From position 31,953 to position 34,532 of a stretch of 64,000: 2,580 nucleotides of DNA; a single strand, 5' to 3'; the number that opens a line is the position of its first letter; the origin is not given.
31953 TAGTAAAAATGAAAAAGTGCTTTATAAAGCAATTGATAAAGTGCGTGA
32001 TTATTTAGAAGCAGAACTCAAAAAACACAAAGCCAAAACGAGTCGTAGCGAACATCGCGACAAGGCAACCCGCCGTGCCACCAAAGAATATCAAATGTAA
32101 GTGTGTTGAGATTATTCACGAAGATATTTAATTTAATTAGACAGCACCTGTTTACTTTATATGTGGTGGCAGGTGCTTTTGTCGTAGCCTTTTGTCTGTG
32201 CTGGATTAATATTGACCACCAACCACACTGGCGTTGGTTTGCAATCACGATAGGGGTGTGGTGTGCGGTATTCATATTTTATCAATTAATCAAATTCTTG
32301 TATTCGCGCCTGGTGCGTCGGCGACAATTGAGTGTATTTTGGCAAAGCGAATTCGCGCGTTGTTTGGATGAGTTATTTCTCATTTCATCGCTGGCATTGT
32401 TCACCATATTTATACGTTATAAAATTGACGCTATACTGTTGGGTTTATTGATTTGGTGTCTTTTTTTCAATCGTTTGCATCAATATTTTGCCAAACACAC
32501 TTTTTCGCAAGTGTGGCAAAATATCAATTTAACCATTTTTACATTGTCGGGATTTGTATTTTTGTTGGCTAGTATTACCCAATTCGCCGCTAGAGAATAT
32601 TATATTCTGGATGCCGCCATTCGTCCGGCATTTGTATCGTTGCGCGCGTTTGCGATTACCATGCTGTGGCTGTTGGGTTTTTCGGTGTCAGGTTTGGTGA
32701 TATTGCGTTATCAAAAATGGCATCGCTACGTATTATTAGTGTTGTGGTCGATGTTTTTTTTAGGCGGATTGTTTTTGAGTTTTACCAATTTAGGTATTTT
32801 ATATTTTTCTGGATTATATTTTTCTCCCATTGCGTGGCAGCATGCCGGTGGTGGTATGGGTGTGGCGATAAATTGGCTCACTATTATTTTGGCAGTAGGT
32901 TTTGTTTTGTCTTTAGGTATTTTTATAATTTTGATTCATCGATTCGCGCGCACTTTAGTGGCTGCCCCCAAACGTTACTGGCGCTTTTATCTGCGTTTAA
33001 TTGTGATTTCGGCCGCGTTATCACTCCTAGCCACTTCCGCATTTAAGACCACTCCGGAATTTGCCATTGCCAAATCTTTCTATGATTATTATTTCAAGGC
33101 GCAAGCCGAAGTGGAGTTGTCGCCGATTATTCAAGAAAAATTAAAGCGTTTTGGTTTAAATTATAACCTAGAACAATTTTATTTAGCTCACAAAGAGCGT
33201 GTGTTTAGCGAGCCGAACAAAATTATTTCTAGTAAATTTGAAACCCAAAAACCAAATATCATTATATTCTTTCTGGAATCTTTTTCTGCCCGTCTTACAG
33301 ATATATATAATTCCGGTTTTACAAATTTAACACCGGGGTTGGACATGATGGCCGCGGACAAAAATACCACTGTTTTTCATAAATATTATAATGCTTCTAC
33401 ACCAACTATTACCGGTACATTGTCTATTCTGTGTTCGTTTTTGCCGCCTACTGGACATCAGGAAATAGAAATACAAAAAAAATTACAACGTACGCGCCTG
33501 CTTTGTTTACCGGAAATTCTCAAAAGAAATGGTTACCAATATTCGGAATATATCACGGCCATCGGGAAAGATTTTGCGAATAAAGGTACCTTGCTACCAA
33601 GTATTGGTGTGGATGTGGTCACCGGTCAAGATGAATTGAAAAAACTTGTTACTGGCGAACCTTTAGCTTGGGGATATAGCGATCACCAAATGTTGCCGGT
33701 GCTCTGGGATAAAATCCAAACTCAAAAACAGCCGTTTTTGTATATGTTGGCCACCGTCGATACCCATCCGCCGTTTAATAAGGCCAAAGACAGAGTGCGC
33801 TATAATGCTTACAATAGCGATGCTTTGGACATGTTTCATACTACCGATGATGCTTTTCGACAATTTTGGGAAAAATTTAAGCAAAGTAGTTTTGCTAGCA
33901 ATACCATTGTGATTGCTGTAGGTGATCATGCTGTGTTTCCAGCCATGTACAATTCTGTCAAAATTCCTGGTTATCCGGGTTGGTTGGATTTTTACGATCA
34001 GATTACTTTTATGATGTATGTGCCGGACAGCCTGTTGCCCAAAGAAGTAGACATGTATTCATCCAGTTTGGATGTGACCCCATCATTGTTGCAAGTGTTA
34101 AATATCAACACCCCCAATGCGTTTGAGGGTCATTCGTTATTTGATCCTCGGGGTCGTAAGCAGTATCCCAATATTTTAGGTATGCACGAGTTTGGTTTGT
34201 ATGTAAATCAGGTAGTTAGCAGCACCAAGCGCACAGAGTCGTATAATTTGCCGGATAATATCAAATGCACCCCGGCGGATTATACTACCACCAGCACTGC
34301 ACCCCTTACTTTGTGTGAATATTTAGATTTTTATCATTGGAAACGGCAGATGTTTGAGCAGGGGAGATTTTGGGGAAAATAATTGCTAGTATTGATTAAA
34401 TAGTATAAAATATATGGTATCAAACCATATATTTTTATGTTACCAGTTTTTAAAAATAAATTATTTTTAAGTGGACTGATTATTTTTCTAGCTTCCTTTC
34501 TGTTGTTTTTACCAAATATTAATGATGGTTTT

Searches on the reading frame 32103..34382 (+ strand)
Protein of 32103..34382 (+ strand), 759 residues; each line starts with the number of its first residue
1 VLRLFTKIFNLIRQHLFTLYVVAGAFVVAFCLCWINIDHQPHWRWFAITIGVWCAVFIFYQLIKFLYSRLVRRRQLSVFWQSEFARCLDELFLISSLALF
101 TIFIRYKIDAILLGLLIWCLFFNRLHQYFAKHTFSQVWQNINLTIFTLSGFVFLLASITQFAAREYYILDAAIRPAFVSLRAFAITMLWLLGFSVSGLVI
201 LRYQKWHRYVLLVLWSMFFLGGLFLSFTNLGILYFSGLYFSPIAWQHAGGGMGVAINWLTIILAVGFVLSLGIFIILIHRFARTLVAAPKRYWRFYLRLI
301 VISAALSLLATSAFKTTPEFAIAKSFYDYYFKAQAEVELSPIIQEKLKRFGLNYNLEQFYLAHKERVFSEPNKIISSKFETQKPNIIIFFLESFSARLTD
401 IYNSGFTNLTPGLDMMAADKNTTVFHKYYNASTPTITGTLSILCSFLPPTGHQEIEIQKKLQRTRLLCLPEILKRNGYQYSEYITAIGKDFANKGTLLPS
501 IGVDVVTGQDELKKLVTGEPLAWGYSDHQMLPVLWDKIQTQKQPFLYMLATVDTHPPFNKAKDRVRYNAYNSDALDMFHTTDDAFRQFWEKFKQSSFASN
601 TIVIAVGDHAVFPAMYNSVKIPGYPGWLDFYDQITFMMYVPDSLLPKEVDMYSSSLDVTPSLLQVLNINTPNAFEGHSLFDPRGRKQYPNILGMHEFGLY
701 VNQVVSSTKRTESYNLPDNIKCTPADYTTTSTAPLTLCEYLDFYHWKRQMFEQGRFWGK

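Call 18: search_protein_families(library=pfam, proteins=[window:32103-34382:+], max_evalue=0.001)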
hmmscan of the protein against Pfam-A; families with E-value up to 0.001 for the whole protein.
window:32103-34382:+ (759 aa): 1 family
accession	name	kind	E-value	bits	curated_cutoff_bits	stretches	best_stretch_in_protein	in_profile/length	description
PF00884.28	Sulfatase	-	5e-25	88.9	25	1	384-668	1-301/301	Sulfatase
